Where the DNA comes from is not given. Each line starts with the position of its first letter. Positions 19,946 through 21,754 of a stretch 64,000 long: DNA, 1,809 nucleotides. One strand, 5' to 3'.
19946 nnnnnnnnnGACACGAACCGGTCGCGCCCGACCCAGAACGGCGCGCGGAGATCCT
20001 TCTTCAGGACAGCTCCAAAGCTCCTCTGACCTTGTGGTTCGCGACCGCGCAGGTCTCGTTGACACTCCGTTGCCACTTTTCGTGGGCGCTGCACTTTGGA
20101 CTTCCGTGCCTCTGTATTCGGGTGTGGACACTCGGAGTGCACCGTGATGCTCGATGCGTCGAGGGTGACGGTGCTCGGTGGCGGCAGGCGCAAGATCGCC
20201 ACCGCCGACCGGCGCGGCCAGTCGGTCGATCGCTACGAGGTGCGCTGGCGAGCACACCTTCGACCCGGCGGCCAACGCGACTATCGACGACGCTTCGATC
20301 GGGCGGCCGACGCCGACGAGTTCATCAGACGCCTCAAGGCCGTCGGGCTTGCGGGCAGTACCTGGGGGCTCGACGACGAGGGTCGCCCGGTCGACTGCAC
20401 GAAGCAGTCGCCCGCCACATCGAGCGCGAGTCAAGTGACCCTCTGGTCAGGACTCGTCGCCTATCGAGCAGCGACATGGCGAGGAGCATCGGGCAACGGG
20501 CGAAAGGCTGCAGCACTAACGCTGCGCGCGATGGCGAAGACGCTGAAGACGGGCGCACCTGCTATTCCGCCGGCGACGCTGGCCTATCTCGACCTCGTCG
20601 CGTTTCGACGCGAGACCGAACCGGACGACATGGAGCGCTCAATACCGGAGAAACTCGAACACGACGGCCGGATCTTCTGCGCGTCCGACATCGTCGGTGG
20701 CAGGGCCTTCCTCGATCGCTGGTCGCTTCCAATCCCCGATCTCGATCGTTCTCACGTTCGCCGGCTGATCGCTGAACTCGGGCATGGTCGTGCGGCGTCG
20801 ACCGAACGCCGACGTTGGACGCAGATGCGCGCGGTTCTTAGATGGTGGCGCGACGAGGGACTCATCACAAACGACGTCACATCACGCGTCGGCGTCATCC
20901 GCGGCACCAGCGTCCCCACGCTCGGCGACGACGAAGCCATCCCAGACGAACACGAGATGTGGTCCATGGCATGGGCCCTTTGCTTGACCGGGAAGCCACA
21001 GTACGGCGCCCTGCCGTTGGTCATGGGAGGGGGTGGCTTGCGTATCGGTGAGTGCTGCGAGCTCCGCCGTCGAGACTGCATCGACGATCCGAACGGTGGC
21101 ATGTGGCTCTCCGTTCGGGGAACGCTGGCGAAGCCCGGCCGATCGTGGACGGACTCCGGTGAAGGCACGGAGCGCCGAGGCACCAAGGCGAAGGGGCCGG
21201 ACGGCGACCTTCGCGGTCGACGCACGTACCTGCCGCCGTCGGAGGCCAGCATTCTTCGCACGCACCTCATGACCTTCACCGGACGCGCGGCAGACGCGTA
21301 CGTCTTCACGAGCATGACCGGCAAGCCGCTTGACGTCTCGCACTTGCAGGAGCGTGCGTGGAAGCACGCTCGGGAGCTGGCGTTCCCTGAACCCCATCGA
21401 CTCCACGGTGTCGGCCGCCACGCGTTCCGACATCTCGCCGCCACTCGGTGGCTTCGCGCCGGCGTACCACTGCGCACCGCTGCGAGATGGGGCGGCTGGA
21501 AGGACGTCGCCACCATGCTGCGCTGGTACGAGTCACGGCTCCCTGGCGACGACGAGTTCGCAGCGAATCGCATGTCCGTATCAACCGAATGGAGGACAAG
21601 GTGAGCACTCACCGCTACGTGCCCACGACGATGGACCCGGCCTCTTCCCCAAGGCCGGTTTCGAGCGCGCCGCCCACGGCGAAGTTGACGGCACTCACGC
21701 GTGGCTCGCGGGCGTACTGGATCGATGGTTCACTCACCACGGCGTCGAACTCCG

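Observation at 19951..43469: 23.5-kb integrase-bearing island inserted into the 3' end of an acyl-CoA synthetase gene, bounded by a 34-bp perfect direct repeat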

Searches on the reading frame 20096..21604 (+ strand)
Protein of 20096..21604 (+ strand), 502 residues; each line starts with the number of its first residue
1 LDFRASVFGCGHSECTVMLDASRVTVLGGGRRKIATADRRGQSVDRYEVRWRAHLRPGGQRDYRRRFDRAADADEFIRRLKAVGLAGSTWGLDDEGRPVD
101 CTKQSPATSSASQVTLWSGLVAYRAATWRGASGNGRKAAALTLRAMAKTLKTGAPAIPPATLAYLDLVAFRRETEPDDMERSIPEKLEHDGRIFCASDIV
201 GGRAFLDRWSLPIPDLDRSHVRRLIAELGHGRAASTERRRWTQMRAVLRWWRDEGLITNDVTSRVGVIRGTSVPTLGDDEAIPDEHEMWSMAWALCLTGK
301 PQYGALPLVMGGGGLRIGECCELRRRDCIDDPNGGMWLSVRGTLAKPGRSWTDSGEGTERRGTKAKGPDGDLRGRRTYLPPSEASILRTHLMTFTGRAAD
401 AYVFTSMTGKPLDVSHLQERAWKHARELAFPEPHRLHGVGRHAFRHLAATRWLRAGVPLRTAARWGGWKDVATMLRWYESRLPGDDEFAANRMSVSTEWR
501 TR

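Call 9: search_protein_families(library=pfam, proteins=[window:20096-21604:+])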
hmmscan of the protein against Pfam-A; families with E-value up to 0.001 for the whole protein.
window:20096-21604:+ (502 aa): 1 family
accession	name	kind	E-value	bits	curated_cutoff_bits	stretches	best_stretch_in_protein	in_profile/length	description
PF00589.27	Phage_integrase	-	7.7e-12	45.8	27.1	1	308-479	29-166/172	Phage integrase family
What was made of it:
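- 20147..21604 (+): Tyrosine recombinase (integrase), 485 aa. An alternative GTG start lies at 20144. PF00589, 45.8 bits against a cut-off of 27.1 (call 9).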

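Call 27: find_homologous_proteins(query=window:20147-21604:+, max_evalue=1e-10)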
Query window:20147-21604:+ (485 aa): 54 proteins with E <= 1e-10 among 8000 candidates.
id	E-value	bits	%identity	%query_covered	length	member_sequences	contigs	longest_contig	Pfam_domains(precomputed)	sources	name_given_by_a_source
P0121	0.0e+0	1111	100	100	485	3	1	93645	PF00589.28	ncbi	ncbi:MAG: tyrosine-type recombinase/integrase [Acidimicrobiales bacterium]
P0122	2.6e-251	853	77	100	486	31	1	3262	PF00589.28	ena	-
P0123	1.7e-242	824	75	99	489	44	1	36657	PF00589.28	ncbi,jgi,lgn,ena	jgi:integrase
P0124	4.5e-223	760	68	98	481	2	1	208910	PF00589.28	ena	-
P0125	3.1e-222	757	70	98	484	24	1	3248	PF00589.28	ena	-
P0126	8.1e-222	755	70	98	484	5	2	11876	PF00589.28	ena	-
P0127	1.7e-221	754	70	99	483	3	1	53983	PF00589.28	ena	-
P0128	4.8e-221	753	70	98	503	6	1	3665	PF00589.28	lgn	-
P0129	4.5e-220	750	70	98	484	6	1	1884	PF00589.28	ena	-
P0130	3.3e-219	747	70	99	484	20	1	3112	PF00589.28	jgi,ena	jgi:integrase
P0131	8.4e-219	745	69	98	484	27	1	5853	PF00589.28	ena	-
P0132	9.0e-208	709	74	85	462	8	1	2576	-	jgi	jgi:integrase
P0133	2.5e-203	694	65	98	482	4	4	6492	PF00589.28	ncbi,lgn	-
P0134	6.6e-199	680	65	98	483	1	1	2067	PF00589.28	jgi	jgi:integrase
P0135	2.9e-193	661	60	98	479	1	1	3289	PF00589.28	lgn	-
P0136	7.2e-192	657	61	98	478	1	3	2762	PF00589.28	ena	-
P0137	2.3e-187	642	60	98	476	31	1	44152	PF00589.28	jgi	-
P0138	5.9e-187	640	60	98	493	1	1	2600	PF00589.28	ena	-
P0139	3.2e-186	638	61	98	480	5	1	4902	PF00589.28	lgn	-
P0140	9.9e-186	636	61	98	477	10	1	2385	PF00589.28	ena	-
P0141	2.2e-182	625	71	80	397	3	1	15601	PF00589.28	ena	-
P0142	3.4e-177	608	77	69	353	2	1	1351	PF00589.28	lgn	-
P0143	1.3e-170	587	58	98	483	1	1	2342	PF00589.28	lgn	-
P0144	6.9e-157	541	78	63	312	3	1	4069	PF00589.28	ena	-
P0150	3.6e-131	456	66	54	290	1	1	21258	PF00589.28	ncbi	ncbi:MAG: tyrosine-type recombinase/integrase [Ilumatobacteraceae bacterium]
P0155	5.6e-113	396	48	91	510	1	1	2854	PF00589.28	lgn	-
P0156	1.1e-109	386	47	91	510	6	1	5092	PF00589.28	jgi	jgi:integrase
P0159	3.2e-103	364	46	91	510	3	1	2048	PF00589.28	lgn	-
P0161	1.2e-97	346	42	94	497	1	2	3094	PF00589.28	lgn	-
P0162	2.4e-97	345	41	95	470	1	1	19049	PF00589.28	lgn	-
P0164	2.7e-95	338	42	98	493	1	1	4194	PF00589.28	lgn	-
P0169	1.4e-73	266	37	97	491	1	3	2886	PF00589.28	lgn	-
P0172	4.4e-15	73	29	94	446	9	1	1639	PF00589.28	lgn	-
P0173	9.0e-13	66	27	97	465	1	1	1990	PF00589.28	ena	-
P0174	6.4e-11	60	28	94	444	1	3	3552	PF00589.28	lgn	-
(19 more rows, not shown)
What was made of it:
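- Family: 54 integrase homologs (call 27).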

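Call 28: find_encoding_contigs(protein=P0123, flank=10000, max_places=6)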
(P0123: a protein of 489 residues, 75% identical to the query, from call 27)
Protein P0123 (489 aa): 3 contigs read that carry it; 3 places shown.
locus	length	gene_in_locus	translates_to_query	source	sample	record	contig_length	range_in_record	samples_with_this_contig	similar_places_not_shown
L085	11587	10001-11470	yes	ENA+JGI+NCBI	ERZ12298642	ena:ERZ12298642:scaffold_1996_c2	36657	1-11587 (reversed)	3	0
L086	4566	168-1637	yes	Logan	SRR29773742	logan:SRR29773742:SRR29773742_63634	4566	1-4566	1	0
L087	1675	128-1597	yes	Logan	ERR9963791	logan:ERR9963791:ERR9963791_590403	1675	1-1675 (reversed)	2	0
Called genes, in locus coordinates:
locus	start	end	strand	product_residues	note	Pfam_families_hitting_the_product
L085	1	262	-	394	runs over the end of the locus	PF00144:Beta-lactamase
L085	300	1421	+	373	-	PF16701:Ad_Cy_reg, PF00211:Guanylate_cyc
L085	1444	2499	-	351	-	PF00296:Bac_luciferase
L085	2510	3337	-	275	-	-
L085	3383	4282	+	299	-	PF00005:ABC_tran, PF13304:AAA_21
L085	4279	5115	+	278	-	PF12679:ABC2_membrane_2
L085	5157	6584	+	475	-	PF01266:DAO, PF01593:Amino_oxidase (weak), PF01946:Thi4 (weak), PF03486:HI0933_like (faint), PF13450:NAD_binding_8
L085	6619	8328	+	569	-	PF00266:Aminotran_5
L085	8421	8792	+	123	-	PF00903:Glyoxalase (weak)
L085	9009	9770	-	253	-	PF01636:APH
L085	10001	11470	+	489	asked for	PF00589:Phage_integrase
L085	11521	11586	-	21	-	?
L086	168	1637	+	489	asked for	PF00589:Phage_integrase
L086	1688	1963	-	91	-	-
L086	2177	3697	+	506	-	PF07732:Cu-oxidase_3, PF00394:Cu-oxidase, PF07731:Cu-oxidase_2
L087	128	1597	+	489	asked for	PF00589:Phage_integrase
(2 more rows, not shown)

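Call 29: find_encoding_contigs(protein=P0124, flank=10000, max_places=4)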
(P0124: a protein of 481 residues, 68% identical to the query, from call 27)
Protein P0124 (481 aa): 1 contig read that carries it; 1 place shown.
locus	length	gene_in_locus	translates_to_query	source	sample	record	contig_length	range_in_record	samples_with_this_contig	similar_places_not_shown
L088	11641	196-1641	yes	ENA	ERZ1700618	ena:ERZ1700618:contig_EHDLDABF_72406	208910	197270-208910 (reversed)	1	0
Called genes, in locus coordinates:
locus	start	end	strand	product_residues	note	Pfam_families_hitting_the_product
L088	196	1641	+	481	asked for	PF00589:Phage_integrase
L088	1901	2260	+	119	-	-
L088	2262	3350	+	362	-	PF00665:rve, PF22483:Mu-transpos_C_2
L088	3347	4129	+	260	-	PF01695:IstB_IS21, PF00308:Bac_DnaA, PF13604:AAA_30 (faint)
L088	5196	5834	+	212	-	-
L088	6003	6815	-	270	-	PF08021:FAD_binding_9, PF04954:SIP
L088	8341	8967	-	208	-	-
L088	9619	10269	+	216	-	PF01106:NifU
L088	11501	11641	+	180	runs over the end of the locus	-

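Call 30: find_encoding_contigs(protein=P0127, flank=10000, max_places=4)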
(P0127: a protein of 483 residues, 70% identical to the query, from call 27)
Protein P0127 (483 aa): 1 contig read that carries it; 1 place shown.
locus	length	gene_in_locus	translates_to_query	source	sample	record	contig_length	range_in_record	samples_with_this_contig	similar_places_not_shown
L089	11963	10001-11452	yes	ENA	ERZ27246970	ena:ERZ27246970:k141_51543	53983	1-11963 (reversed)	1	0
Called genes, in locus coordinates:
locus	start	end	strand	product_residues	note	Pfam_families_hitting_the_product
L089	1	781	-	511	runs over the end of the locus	PF00884:Sulfatase, PF01663:Phosphodiest (faint), PF16347:SGSH_C (weak)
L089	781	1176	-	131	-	PF10604:Polyketide_cyc2, PF03364:Polyketide_cyc (weak)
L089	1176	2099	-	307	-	PF12146:Hydrolase_4 (weak), PF00561:Abhydrolase_1, PF12697:Abhydrolase_6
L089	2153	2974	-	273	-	PF23023:Anti-Pycsar_Apyc1, PF00753:Lactamase_B, PF12706:Lactamase_B_2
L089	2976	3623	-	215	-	PF00440:TetR_N (weak)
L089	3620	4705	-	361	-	PF11017:DUF2855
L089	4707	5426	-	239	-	PF01323:DSBA, PF22234:Rv2466c-like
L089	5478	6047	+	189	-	PF12867:DinB_2 (weak)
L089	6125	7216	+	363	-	PF00144:Beta-lactamase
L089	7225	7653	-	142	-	PF00583:Acetyltransf_1, PF13508:Acetyltransf_7 (weak)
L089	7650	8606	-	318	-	PF04166:PdxA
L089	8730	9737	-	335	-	PF07005:SBD_N, PF17042:NBD_C (faint)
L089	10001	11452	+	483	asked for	PF00589:Phage_integrase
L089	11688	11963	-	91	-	?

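Call 41: search_protein_families(library=ncbifam, proteins=[window:20147-21604:+])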
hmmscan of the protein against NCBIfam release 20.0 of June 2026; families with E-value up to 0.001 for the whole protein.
window:20147-21604:+ (485 aa): 3 families
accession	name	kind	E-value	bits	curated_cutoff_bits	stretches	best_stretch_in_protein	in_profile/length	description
TIGR02224.1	recomb_XerC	equivalog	4e-08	33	335.15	0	381-456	202-270/295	tyrosine recombinase XerC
TIGR02249.1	integrase_gron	subfamily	0.0003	20.2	265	0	396-456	233-293/315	integron integrase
NF040815.2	recomb_XerA_Arch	equivalog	0.00032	20.3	220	0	380-457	174-248/263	site-specific tyrosine recombinase/integron integrase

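Call 45: find_related_loci(query=A1, collection=metagenome_contigs, flank=10000)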
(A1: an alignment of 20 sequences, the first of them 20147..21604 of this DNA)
Query A1 (485 aa) in metagenome_contigs; peptide patterns used: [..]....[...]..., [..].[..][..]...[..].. (x = any residue, [..] = any of these).
284 stretches matched a pattern; 26 encode a relative of the query (tblastn E <= 1e-3); 25 distinct loci.
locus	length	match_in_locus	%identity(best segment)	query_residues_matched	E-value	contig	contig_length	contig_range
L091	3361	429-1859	77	1-476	0e+0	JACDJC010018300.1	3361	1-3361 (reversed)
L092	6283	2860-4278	70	2-477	0e+0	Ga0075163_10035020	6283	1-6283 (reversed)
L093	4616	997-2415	70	2-477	0e+0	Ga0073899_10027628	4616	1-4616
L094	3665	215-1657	69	2-480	0e+0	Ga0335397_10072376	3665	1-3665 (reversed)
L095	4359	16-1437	68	1-477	0e+0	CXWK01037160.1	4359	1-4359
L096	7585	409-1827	70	2-477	0e+0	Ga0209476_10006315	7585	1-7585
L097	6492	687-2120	64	1-476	0e+0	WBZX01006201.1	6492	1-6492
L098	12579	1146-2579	64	1-476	0e+0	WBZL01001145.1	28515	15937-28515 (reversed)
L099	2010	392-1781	69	11-477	0e+0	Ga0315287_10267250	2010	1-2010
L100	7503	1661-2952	70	44-477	0e+0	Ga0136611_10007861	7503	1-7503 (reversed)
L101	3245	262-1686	60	2-477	0e+0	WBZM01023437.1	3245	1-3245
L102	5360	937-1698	80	222-475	8e-137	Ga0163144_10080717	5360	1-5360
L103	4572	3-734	77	234-477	7e-124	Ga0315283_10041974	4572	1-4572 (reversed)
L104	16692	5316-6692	47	30-469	6e-115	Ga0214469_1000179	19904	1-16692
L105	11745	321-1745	61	2-477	0e+0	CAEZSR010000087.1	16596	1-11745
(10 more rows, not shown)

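Call 59: search_dna_similar(query=window:20147-21604:+, collection=phages, mode=protein, max_rows=10)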
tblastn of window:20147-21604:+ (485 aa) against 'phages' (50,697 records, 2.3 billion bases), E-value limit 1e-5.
No match.

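Call 60: search_dna_similar(query=window:20147-21604:+, collection=plasmids, mode=protein, max_rows=10)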
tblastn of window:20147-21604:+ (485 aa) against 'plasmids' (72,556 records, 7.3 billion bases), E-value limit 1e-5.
Records with a match: 3; places in all: 4; records where one place covers at least 80% of the query: 0.
Best place of each record, by identity: <60% 3.
By first word of the organism name: Streptomyces 2; Nonomuraea 1.
By predicted mobility (MOB-suite, as given by PLSDB): non-mobilizable 3.
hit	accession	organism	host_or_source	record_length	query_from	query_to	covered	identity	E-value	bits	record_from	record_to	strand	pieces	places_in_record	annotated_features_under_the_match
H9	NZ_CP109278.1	Streptomyces sp. NBC_01635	-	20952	189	476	59%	30.6%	5e-16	89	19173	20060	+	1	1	site-specific integrase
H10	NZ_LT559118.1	Nonomuraea gerenzanensis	-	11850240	166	477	64%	26.0%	1e-13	81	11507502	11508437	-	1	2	none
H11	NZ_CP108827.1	Streptomyces sp. NBC_00859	-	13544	187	470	59%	27.6%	1e-10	72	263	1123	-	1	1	site-specific integrase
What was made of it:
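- Closest known: Actinomycete integrative and conjugative elements. Same: The nearest annotated relatives are Streptomyces plasmid 'site-specific integrases' at 26-31% identity (call 60).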

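Call 62: search_protein_families(library=padloc, proteins=[window:20147-21604:+])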
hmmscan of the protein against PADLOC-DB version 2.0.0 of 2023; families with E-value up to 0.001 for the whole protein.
window:20147-21604:+ (485 aa): 0 families

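Call 64: search_solved_structures(query=A1, max_evalue=0.01)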
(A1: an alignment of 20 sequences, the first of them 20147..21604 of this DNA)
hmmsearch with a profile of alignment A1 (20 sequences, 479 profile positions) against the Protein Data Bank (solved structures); distinct sequences matched with E-value up to 0.01: 1.
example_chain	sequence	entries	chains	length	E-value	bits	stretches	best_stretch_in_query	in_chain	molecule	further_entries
1a0p_A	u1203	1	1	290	0.00063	21.8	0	177-310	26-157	SITE-SPECIFIC RECOMBINASE XERD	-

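Call 70: find_related_loci(query=A1, collection=viral_contigs, flank=10000)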
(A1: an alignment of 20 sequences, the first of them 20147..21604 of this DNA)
Query A1 (485 aa) in viral_contigs; peptide patterns used: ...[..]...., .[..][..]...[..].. (x = any residue, [..] = any of these).
99 stretches matched a pattern, but none encodes a relative of the query by tblastn (E <= 1e-3).
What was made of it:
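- On Prophage: No integrase match in GenBank phages (call 59) or in IMG/VR (call 70).
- Tried and rejected: The IMG/VR scan and the GenBank phage search with the integrase found nothing (calls 59, 70), so I rejected a prophage reading.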

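Call 71: predict_structure(alignment_id=A1)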
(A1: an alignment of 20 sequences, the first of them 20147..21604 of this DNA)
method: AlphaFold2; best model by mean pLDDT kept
length: 485 residues; sequences in the alignment: 20
mean_pLDDT: 82.6   pTM: 0.66
mean pLDDT of the five models: 82.6, 80.0, 78.4, 78.4, 75.5
residues with pLDDT >= 90: 185; 70-90: 228; 50-70: 37; < 50: 35
segments of 3 or more residues with pLDDT < 50: 87-89, 91-94, 254-261, 466-485
pLDDT, mean of each block of 10 residues (from residue 1): 85 85 76 91 90 90 85 87 65 66 89 84 93 94 94 81 75 92 93 93 90 76 86 86 71 47 77 95 92 89 94 92 90 85 79 82 93 95 92 86 90 90 81 78 75 73 55 42 38
secondary structure, 60 per line:
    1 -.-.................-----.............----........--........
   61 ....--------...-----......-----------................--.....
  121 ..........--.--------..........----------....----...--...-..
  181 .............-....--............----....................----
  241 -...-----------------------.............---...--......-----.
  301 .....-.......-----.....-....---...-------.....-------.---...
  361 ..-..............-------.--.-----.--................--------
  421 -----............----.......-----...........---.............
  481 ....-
elements in order: E4-20 E26-38 E43-50 H53-64 E73-75 E81-83 H99-113 H116-130 H142-151 H162-165 E170-172 E175-177 H179-192 H201-212 H217-236 H268-280 H289-294 H300-305 E311-313 E319-323 E325-328 E342-346 E358-362 H364-377 H397-412 H426-437 H442-448 H454-464 H468-484

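Call 73: fold_search(model_id=the predicted structure, library=pdb)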
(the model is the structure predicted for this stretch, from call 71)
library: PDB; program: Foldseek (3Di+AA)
matches with E <= 10: 443; with E <= 0.001: 59
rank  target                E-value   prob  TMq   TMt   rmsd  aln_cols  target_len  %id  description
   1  6en2_A                4.8e-08  1.00  0.42  0.62   7.8       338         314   14  Structure of the Tn1549 transposon Integrase (aa 82-397, R225K) in complex with a circular intermediate DNA (CI6b-DNA) (released 2018-04-04)
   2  6en0_A                6.9e-08  1.00  0.42  0.63   5.4       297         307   15  Structure of the Tn1549 transposon Integrase (aa 82-397) in complex with circular intermediate DNA (CI5-DNA) (released 2018-04-04)
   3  6emy_B                9.7e-08  1.00  0.43  0.63   5.0       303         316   16  Structure of the Tn1549 transposon Integrase (aa 82-397, Y379F) in complex with transposon right end DNA (released 2018-04-04)
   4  6emy_A                1.5e-07  1.00  0.44  0.63   7.6       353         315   14  Structure of the Tn1549 transposon Integrase (aa 82-397, Y379F) in complex with transposon right end DNA (released 2018-04-04)
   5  5jjv_A                1.6e-07  1.00  0.42  0.55  10.7       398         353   11  Crystal structure of XerH site-specific recombinase bound to palindromic difH substrate: post-cleavage complex (released 2016-12-28)
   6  6emz_A                2.0e-07  1.00  0.42  0.61   7.7       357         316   14  Structure of the Tn1549 transposon Integrase (aa 82-397, R225K) in complex with circular intermediate DNA (CI5-DNA) (released 2018-04-04)
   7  6en0_B                2.2e-07  1.00  0.41  0.60   7.7       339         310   14  Structure of the Tn1549 transposon Integrase (aa 82-397) in complex with circular intermediate DNA (CI5-DNA) (released 2018-04-04)
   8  5jk0_D                3.1e-07  1.00  0.38  0.50  11.5       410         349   13  Crystal structure of XerH site-specific recombinase bound to difH substrate: pre-cleavage complex (released 2016-12-28)
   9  5u91_F                7.2e-07  1.00  0.40  0.57   4.7       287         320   17  Crystal structure of Tre/loxLTR complex (released 2017-07-26)
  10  1pvp_B                1.0e-06  1.00  0.39  0.56   4.7       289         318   17  BASIS FOR A SWITCH IN SUBSTRATE SPECIFICITY: CRYSTAL STRUCTURE OF SELECTED VARIANT OF CRE SITE-SPECIFIC RECOMBINASE, A (released 2004-02-17)
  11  2hof_B                1.1e-06  1.00  0.39  0.56   4.7       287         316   17  Crystal structure of the pre-cleavage synaptic complex in the cre-loxp site-specific recombination (released 2007-06-26)
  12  1ma7_B                1.1e-06  1.00  0.39  0.56   5.3       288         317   17  Crystal structure of Cre site-specific recombinase complexed with a mutant DNA substrate, LoxP-A8/T27 (released 2003-07-08)
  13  5hxy_C                1.1e-06  1.00  0.30  0.50  12.8       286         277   17  Crystal structure of XerA recombinase (released 2017-02-01)
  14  3c28_B                1.2e-06  1.00  0.38  0.55   5.3       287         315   16  Crystal structure of the product synapse complex (released 2009-02-17)
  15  5hxy_A                1.2e-06  1.00  0.31  0.50  12.7       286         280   16  Crystal structure of XerA recombinase (released 2017-02-01)
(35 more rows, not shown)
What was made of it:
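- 20147..21604 (+): The best PDB match is Tn1549 Int (calls 71, 73).
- On Tyrosine recombinase (phage integrase family, PF00589): Foldseek hits to Tn1549 Int, XerH, Cre and lambda Int at E = 5e-8 to 5e-5 (calls 71, 73).
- Closest known: Tn1549 / Tn916-family integrases. Same: The predicted fold of the core-binding and catalytic domains matches Tn1549 Int best (Foldseek E = 5e-8, call 73).
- The AF2 model matches Tn1549, XerH, Cre and lambda integrases (calls 71, 73).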
